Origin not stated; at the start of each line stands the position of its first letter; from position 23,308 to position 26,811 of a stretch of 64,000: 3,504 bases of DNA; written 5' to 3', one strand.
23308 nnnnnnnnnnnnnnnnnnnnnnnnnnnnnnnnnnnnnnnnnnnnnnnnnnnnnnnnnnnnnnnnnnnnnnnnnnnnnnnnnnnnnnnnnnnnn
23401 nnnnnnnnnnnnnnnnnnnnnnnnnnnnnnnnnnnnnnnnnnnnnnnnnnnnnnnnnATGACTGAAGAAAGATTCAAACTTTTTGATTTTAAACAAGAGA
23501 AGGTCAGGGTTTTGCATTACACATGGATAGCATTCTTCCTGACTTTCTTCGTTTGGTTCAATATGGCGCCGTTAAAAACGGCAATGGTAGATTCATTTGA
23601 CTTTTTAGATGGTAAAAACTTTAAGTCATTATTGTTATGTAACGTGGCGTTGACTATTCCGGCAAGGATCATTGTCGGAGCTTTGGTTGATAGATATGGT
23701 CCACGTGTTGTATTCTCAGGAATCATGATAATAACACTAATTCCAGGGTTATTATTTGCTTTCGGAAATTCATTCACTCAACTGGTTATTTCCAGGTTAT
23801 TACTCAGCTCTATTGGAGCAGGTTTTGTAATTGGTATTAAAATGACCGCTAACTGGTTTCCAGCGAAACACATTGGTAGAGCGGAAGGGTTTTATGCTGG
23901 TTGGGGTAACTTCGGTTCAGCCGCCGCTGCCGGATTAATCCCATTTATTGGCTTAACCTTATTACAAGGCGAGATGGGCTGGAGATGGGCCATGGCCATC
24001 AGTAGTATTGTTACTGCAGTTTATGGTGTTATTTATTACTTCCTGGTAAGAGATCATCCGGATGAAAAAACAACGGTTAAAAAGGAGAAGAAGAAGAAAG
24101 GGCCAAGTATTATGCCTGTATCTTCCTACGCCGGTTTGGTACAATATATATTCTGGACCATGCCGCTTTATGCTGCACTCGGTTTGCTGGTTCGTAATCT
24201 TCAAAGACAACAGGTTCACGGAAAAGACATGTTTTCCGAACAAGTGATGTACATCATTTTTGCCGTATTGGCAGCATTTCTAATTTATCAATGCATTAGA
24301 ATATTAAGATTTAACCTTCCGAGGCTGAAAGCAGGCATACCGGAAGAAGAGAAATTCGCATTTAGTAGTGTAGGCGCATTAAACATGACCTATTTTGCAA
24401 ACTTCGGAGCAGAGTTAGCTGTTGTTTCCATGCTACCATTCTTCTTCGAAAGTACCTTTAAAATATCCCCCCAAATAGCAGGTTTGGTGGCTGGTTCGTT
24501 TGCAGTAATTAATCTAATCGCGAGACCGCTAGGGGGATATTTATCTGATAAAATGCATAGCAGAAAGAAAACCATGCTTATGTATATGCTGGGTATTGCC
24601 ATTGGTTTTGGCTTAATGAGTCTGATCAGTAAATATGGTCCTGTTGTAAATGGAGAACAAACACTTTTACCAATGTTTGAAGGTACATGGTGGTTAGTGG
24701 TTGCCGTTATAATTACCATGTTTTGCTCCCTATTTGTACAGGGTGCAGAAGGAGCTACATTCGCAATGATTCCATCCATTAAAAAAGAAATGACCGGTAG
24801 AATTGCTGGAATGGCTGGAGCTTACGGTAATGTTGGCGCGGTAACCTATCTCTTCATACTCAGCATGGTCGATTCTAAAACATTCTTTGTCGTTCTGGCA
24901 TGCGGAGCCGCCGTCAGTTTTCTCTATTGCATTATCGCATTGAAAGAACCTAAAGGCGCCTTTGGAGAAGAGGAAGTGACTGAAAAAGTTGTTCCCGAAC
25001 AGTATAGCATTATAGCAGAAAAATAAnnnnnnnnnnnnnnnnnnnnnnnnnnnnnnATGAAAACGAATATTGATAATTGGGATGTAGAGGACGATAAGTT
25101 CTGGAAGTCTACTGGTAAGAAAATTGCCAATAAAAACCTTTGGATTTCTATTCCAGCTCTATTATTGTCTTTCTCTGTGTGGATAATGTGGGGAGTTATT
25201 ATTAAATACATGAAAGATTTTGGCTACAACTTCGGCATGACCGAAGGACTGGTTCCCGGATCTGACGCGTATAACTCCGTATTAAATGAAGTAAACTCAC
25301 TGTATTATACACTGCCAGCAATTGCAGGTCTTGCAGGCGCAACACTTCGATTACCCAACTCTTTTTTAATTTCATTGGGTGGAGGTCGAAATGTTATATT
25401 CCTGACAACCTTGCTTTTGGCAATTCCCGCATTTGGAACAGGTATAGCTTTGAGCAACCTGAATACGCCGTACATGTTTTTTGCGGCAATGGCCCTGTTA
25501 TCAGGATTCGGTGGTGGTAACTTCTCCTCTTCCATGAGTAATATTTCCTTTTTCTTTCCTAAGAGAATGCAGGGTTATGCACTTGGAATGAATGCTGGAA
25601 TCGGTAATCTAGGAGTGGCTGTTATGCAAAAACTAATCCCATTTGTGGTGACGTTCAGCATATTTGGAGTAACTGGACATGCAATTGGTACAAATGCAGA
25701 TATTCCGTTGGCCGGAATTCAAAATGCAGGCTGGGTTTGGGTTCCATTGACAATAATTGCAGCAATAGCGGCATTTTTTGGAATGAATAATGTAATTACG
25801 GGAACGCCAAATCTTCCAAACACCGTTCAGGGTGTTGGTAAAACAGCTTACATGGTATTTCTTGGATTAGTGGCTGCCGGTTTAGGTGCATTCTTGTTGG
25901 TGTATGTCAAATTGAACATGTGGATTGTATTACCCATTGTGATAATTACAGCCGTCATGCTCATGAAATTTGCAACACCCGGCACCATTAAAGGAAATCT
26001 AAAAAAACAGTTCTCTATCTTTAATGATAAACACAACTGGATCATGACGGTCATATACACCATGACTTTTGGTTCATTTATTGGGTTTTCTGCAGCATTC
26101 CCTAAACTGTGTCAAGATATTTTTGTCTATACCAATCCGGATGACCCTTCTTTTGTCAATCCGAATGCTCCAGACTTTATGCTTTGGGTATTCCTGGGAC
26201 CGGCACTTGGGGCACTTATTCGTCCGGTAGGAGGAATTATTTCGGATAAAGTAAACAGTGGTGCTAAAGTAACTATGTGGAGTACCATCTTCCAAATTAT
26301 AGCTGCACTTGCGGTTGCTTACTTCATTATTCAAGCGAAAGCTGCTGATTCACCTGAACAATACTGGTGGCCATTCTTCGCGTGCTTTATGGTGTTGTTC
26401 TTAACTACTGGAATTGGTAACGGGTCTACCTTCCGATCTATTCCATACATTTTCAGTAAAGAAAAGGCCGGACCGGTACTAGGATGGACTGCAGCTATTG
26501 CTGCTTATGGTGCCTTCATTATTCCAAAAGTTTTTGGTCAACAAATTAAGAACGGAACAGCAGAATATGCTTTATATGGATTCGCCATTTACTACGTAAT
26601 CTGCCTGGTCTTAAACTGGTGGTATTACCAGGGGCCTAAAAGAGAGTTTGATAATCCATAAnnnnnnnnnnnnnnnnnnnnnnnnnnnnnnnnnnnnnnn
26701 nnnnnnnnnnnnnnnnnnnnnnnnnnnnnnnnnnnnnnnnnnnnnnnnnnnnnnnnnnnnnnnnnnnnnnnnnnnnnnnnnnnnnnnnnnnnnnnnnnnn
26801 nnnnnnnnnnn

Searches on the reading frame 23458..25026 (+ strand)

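Call 18: search_protein_families(library=pfam, proteins=[window:23458-25026:+], max_evalue=0.001)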
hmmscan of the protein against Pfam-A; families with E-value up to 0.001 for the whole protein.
window:23458-25026:+ (522 aa): 2 families
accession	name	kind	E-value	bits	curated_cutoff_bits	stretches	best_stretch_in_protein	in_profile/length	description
PF07690.21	MFS_1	-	2.6e-40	138.8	33.4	2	23-279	2-220/347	Major Facilitator Superfamily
PF13347.12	MFS_2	-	0.00058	19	27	1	320-493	14-188/427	MFS/sugar transport protein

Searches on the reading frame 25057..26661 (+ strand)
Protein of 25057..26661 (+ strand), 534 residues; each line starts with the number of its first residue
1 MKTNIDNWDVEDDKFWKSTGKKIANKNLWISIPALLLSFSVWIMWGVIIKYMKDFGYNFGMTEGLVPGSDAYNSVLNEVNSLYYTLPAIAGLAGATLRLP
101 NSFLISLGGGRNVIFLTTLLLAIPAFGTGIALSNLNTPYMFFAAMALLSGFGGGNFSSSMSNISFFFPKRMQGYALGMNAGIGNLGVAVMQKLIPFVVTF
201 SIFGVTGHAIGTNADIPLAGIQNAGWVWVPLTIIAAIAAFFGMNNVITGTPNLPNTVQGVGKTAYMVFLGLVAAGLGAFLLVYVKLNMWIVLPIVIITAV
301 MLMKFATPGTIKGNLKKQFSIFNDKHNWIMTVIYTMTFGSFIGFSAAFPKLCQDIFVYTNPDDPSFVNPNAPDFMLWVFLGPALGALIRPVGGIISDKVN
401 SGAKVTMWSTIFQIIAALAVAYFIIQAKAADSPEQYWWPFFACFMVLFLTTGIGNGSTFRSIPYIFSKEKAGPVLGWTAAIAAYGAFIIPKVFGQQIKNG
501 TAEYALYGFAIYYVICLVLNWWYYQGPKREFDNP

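Call 18: search_protein_families(library=pfam, proteins=[window:25057-26661:+], max_evalue=0.001)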
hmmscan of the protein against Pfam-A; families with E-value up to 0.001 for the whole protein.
window:25057-26661:+ (534 aa): 1 family
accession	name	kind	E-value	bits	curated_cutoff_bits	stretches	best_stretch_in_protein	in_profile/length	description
PF07690.21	MFS_1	-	7.3e-11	42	33.4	1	35-490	6-347/347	Major Facilitator Superfamily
